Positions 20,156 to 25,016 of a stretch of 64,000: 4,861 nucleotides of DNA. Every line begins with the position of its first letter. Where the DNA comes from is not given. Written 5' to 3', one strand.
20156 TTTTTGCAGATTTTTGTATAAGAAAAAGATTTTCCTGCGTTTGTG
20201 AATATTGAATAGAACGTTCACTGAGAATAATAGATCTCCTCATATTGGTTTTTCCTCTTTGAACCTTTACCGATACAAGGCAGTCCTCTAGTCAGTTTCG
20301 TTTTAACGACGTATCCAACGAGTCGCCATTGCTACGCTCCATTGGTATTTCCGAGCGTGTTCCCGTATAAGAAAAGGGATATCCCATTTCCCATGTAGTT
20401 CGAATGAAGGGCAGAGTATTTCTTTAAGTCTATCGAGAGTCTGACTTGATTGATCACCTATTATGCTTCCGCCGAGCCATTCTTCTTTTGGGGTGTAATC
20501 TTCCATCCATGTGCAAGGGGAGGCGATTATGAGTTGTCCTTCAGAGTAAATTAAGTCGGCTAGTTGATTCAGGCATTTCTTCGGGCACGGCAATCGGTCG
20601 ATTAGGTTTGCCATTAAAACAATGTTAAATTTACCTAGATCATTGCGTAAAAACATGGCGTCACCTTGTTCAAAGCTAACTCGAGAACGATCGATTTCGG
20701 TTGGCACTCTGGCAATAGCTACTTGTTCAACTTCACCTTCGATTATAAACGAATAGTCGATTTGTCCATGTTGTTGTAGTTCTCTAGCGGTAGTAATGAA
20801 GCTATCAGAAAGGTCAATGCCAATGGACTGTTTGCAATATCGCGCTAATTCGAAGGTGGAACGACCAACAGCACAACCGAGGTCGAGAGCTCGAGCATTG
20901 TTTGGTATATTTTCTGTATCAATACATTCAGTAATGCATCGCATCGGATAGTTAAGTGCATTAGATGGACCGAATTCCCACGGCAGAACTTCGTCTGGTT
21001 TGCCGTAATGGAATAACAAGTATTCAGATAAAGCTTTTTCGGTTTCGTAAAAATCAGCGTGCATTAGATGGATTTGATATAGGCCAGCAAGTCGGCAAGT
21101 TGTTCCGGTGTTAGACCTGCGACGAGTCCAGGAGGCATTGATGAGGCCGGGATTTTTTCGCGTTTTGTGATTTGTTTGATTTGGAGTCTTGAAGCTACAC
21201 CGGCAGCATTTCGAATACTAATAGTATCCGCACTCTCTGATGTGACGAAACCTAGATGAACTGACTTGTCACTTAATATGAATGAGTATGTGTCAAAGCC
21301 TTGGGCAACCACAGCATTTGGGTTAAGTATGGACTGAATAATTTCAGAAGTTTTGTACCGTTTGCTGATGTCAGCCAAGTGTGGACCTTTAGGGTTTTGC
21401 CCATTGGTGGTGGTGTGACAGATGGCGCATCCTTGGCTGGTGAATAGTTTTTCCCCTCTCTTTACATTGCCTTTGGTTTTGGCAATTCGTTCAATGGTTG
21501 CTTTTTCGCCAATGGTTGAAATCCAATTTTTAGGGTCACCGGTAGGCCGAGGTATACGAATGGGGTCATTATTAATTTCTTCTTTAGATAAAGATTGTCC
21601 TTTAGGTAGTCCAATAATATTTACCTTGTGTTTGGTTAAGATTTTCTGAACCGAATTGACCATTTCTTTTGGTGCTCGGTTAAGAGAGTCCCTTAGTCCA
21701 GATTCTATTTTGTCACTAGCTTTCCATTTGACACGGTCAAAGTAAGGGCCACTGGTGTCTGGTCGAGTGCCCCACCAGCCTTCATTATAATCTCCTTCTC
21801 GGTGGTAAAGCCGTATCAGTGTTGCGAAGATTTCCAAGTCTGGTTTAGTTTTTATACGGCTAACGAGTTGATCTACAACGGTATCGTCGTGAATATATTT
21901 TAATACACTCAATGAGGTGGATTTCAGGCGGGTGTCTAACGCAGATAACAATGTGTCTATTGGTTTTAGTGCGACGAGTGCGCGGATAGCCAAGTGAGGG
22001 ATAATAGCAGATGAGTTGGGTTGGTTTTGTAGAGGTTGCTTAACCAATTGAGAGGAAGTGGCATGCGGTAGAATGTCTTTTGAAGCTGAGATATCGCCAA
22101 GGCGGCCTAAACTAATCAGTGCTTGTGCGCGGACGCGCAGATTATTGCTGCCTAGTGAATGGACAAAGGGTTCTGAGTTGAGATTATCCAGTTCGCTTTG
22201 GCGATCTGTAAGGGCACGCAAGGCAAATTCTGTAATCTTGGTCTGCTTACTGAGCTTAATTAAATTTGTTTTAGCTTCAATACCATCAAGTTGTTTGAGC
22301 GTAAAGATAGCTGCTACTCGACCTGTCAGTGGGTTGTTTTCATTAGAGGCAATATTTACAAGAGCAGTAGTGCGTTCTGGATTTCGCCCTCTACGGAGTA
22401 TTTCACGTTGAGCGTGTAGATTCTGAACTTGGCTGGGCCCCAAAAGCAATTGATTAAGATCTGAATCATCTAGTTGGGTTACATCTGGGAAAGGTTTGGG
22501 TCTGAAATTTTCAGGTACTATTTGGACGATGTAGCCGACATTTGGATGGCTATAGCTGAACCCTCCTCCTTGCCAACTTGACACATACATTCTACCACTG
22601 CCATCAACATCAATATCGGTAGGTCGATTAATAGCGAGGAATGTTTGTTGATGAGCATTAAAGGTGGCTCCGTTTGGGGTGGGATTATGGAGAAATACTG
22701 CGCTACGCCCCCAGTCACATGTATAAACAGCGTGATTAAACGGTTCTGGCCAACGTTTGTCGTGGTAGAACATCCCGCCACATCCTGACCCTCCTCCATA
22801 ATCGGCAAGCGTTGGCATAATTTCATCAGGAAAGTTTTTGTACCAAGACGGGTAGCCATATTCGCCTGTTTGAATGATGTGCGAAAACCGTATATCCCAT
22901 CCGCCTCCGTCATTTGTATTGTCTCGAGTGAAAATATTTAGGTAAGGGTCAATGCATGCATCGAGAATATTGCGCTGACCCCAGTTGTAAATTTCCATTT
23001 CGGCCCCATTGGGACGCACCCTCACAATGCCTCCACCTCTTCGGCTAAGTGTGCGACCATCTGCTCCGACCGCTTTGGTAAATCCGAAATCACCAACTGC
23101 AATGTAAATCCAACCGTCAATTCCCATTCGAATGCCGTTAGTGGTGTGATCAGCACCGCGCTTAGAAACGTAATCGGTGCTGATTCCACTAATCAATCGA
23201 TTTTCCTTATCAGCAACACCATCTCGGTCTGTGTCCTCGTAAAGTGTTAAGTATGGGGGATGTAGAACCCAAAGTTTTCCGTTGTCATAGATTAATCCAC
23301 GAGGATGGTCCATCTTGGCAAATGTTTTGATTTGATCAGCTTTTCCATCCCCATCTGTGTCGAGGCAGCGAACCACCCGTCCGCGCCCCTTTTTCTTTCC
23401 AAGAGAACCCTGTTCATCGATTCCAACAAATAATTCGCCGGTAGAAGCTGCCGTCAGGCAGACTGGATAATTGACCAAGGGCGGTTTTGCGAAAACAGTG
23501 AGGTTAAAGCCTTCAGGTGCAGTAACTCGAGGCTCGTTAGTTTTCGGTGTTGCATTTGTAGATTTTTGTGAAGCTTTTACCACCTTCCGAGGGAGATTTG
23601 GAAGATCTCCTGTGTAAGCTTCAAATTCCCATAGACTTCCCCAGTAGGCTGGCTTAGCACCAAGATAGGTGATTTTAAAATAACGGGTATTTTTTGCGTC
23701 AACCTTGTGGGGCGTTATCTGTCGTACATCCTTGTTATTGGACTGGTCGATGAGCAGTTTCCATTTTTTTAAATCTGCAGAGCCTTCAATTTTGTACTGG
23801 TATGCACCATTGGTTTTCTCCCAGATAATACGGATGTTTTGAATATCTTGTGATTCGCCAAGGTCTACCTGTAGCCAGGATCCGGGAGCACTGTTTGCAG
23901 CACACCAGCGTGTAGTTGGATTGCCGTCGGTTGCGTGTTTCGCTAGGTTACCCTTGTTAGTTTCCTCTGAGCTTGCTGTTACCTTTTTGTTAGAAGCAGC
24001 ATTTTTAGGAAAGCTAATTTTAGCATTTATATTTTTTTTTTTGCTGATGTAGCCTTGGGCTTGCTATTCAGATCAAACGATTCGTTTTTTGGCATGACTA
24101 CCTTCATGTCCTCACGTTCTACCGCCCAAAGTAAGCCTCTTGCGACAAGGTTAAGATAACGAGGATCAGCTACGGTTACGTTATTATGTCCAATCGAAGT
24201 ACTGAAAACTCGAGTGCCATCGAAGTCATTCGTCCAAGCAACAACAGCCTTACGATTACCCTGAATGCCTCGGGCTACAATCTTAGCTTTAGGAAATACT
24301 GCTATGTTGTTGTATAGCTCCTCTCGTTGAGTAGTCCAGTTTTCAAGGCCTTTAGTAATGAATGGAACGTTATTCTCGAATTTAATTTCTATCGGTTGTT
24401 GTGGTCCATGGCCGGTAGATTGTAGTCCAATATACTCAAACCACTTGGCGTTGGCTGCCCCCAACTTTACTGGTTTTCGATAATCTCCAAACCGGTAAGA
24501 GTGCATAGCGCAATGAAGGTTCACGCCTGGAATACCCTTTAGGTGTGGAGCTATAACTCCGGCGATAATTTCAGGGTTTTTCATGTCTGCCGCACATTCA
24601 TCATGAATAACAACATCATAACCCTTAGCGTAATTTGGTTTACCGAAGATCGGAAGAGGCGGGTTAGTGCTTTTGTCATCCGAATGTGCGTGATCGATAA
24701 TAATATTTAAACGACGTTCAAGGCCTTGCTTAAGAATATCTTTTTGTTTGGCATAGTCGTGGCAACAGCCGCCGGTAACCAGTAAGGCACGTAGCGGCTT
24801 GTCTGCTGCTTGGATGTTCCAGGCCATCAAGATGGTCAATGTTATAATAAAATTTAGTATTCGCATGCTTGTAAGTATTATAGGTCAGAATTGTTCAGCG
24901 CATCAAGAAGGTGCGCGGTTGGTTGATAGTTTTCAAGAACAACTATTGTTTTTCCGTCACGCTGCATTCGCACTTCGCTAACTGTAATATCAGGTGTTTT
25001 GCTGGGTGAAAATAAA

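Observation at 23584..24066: Start-less discoidin-domain reading frame joins a ThuA gene to a dehydrogenase/HEAT/cytochrome c gene across an A11 slippery run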

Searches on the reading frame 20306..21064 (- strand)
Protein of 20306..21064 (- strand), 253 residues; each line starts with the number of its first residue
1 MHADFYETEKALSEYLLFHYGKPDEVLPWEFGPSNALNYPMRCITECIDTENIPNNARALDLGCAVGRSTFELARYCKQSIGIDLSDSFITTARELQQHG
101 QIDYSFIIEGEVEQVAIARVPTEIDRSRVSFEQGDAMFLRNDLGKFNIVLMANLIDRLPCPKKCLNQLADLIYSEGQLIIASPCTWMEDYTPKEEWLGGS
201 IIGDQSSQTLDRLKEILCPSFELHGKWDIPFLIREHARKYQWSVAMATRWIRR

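Call 49: search_protein_families(library=pfam, proteins=[window:20306-21064:-], max_evalue=0.001)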
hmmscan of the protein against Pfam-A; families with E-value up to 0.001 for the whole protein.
window:20306-21064:- (253 aa): 5 families
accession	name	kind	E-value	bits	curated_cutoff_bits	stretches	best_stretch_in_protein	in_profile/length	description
PF13847.12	Methyltransf_31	-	3.6e-15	56.4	27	2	56-108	4-60/145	Methyltransferase domain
PF13649.12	Methyltransf_25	-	1.6e-10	41.9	27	1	60-109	2-52/97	Methyltransferase domain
PF08241.18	Methyltransf_11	-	9.5e-10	39.4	21.2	1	60-180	1-95/95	Methyltransferase domain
PF08242.18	Methyltransf_12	-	6.5e-09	36.8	30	1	60-177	1-97/98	Methyltransferase domain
PF13489.12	Methyltransf_23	-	8e-07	29.4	27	1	53-185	20-121/164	Methyltransferase domain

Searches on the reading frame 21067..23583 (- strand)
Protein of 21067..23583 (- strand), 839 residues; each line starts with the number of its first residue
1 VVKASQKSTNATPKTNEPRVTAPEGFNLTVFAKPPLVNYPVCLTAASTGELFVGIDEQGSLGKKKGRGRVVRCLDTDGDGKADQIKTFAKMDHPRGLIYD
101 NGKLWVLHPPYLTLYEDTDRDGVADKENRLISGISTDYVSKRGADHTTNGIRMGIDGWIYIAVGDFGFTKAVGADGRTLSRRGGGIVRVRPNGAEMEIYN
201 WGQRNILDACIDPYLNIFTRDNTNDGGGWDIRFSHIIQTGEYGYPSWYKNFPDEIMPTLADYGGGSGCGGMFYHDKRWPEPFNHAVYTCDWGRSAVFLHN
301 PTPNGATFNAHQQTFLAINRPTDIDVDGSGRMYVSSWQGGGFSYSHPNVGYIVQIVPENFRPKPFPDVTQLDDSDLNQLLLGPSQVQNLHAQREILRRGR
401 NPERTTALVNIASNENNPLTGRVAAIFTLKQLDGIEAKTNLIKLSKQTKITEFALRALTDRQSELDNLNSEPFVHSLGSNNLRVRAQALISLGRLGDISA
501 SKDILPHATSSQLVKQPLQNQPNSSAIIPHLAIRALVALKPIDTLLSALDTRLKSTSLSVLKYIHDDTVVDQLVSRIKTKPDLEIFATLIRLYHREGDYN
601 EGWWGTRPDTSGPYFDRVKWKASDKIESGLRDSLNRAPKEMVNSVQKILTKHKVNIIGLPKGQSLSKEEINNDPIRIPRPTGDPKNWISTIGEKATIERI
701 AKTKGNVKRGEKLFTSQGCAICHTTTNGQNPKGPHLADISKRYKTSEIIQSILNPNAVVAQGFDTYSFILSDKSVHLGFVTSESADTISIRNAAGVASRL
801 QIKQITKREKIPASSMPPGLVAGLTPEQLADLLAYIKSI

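Call 6: search_protein_families(library=pfam, proteins=[window:21067-23583:-], max_evalue=0.01)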
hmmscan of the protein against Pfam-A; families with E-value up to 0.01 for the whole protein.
window:21067-23583:- (839 aa): 4 families
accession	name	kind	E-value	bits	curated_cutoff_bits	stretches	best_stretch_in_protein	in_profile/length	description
PF23500.1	DUF7133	-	4.1e-37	128.8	27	1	19-317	8-323/385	Domain of unknown function (DUF7133)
PF00034.26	Cytochrom_C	-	1.9e-09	39.1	21.3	1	707-760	1-54/90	Cytochrome c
PF13442.11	Cytochrome_CBB3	-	5.6e-05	23.8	27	0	706-754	2-43/68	Cytochrome C oxidase, cbb3-type, subunit III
PF13646.12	HEAT_2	-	0.001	19.7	27.7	0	454-505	20-67/88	HEAT repeats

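Call 7: search_protein_families(library=ncbifam, proteins=[window:21067-23583:-], max_evalue=0.01)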
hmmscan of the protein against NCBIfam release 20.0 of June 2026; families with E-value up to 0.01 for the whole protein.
window:21067-23583:- (839 aa): 6 families
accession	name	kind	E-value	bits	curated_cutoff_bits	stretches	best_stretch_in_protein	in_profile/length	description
TIGR02604.1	Piru_Ver_Nterm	subfamily_domain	1e-40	140.2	122.2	1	25-341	1-343/367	PVC-type heme-binding CxxCH protein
TIGR02603.1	CxxCH_TIGR02603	domain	2.1e-31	108.7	68.15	1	705-838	1-133/134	putative heme-binding domain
NF045774.1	cytochro_C551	exception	0.00026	20.9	118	1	702-756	34-86/110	cytochrome c551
TIGR04485.1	thiosulf_SoxX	equivalog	0.00058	20.5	61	0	719-836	5-75/78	sulfur oxidation c-type cytochrome SoxX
NF033206.1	ScyE_fam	subfamily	0.0013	18.3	80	0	321-361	208-244/333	ScyD/ScyE family protein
NF045773.1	cytochro_C550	exception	0.0027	17.6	125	0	703-756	45-96/118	cytochrome c550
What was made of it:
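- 22561..23529 (-): DUF7133 / TIGR02604 'PVC-type heme-binding CxxCH protein' N-terminal beta-propeller-like domain (putative dehydrogenase). TIGR02604 140.2 bits against a cut-off of 122.2 (calls 6, 7).
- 21070..21471 (-): C-terminal c-type cytochrome domain (CAICH haem-binding motif). It needs export to the periplasm for haem attachment. Pfam Cytochrom_C 1.9e-9 (calls 6, 7).
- On PVC-type heme-binding CxxCH protein (NCBIfam TIGR02604 / TIGR02603): TIGR02603 108.7 bits (cut-off 68.15) (call 7).
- Checked: The downstream ORF hits DUF7133, HEAT and Cytochrom_C, and TIGR02604 and TIGR02603 above their cut-offs (calls 6, 7).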

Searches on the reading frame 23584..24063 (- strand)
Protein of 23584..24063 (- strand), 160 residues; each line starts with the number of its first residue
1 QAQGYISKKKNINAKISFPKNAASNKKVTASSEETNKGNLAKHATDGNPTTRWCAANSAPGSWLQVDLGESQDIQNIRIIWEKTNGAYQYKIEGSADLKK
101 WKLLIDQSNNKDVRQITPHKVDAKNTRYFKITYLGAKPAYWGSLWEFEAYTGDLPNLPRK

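Call 6: search_protein_families(library=pfam, proteins=[window:23584-24063:-], max_evalue=0.01)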
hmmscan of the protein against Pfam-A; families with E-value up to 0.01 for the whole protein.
window:23584-24063:- (160 aa): 6 families
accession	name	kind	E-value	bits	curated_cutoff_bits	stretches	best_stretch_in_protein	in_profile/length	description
PF00754.31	F5_F8_type_C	-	8.9e-22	78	28.2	1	28-147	2-127/127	F5/8 type C domain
PF22633.2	F5_F8_type_C_2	-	4.4e-19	69.3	27.8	1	43-131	1-91/91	NedA-like, galactose-binding domain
PF13163.11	DUF3999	-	0.00012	21.8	30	1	29-134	86-194/424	Protein of unknown function (DUF3999)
PF25302.1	NADase_transloc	-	0.0043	17.7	27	1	25-118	7-100/146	NAD glycohydrolase translocation F5/8 type C domain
PF24607.1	CBM_AftD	-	0.0059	16.6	27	1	29-81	7-63/149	Arabinofuranosyltransferase D, third carbohydrate binding module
PF24135.1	DUF7402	-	0.0079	16.7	27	0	21-85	1-69/133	Domain of unknown function (DUF7402)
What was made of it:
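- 23584..24063 (-): Part of the second frame with no start codon: Lys-rich linker (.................) plus the F5/8 type C (discoidin) domain, about 23623-23982. Pfam F5_F8_type_C 8.9e-22 (call 6).
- On F5/8 type C (discoidin) domain, Pfam PF00754: 78 bits against 28.2, model positions 2-127 of 127 (call 6).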

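Call 7: search_protein_families(library=ncbifam, proteins=[window:23584-24063:-], max_evalue=0.01)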
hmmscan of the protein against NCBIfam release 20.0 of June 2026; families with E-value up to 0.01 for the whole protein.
window:23584-24063:- (160 aa): 1 family
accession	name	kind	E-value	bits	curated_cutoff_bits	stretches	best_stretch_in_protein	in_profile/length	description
NF047619.1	NADase_discoid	domain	4.4e-05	23.6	38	1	33-80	7-56/130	NADase-type glycan-binding domain-containing protein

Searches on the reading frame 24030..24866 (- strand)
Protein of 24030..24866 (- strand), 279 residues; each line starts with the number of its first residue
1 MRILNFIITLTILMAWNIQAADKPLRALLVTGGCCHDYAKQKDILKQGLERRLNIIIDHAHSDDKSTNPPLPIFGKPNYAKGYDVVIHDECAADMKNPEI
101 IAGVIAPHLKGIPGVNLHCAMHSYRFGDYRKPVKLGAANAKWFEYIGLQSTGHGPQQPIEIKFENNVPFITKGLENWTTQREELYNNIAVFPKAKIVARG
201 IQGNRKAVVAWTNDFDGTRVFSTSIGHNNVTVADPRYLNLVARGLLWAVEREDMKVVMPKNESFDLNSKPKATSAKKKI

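Call 6: search_protein_families(library=pfam, proteins=[window:24030-24866:-], max_evalue=0.01)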
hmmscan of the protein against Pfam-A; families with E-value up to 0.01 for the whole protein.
seq(279 aa): 1 family
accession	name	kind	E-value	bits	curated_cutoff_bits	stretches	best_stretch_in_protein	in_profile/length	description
PF06283.17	ThuA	-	5.4e-16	59.9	33.4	1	27-248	2-209/209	Trehalose utilisation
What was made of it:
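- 24027..24866 (-): Zero-frame ORF giving the short product (ThuA domain, 279 aa, tail ...SAKKKI*). Pfam ThuA 5.4e-16, 59.9 bits against a cut-off of 33.4 (call 6).
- On ThuA, Pfam PF06283: 59.9 bits against 33.4, model positions 2-209 of 209 (call 6).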

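Call 7: search_protein_families(library=ncbifam, proteins=[window:24030-24866:-], max_evalue=0.01)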
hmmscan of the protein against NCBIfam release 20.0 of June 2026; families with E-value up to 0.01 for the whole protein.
seq(279 aa): 0 families

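Call 45: list_cluster_members(proteins=[P0007, window:24030-24866:-, P0008, P0011])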
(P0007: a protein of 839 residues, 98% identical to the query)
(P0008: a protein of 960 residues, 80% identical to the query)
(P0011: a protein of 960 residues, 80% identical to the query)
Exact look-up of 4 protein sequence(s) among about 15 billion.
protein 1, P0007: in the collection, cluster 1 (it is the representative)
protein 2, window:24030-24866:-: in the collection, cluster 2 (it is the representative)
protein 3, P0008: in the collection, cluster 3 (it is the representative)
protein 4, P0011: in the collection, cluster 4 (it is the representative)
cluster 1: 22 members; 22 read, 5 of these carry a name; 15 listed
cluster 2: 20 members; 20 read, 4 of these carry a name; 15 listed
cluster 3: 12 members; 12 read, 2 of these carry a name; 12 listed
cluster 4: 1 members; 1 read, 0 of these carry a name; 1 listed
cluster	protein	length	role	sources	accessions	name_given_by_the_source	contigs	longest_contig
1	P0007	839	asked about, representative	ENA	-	-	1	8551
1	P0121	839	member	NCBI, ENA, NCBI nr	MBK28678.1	MAG: heme-binding protein [Verrucomicrobiales bacterium] | heme-binding protein [Verrucomicrobiales bacterium]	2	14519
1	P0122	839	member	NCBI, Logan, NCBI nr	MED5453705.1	MAG: PVC-type heme-binding CxxCH protein [Verrucomicrobiota bacterium] | PVC-type heme-binding CxxCH protein [Verrucomicrobiota bacterium]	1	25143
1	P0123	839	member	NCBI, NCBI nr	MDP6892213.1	MAG: c-type cytochrome [Verrucomicrobiota bacterium] | c-type cytochrome [Verrucomicrobiota bacterium]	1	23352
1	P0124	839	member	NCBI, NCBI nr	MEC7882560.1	MAG: PVC-type heme-binding CxxCH protein [Verrucomicrobiota bacterium] | PVC-type heme-binding CxxCH protein [Verrucomicrobiota bacterium]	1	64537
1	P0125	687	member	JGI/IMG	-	putative heme-binding domain-containing protein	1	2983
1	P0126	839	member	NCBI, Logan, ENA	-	-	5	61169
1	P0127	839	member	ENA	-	-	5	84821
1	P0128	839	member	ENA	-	-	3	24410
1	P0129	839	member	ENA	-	-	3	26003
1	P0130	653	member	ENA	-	-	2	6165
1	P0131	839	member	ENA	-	-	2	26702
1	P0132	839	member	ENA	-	-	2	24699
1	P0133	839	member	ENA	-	-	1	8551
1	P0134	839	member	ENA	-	-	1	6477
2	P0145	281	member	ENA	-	-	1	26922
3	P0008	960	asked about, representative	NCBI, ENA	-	-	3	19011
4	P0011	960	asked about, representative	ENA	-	-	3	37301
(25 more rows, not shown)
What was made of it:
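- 24027..24866 (-): The identical protein is found on at least 8 contigs, and its cluster has 20 members (call 45).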

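Call 48: find_encoding_contigs(protein=P0145, flank=3500, max_places=3)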
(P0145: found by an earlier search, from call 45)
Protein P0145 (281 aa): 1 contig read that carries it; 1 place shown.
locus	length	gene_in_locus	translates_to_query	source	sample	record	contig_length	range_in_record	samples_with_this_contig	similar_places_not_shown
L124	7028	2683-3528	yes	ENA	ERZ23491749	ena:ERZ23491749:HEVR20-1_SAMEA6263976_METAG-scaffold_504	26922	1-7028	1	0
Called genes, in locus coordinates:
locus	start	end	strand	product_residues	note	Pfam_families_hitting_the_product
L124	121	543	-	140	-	-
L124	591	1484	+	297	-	PF06283:ThuA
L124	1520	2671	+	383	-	-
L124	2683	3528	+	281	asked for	PF06283:ThuA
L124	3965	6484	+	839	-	PF23500:DUF7133, PF00034:Cytochrom_C (faint)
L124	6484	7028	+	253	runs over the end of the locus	PF13489:Methyltransf_23 (weak), PF13847:Methyltransf_31 (weak), PF08241:Methyltransf_11, PF08242:Methyltransf_12, PF13649:Methyltransf_25 (weak), PF13847:Methyltransf_31 (weak)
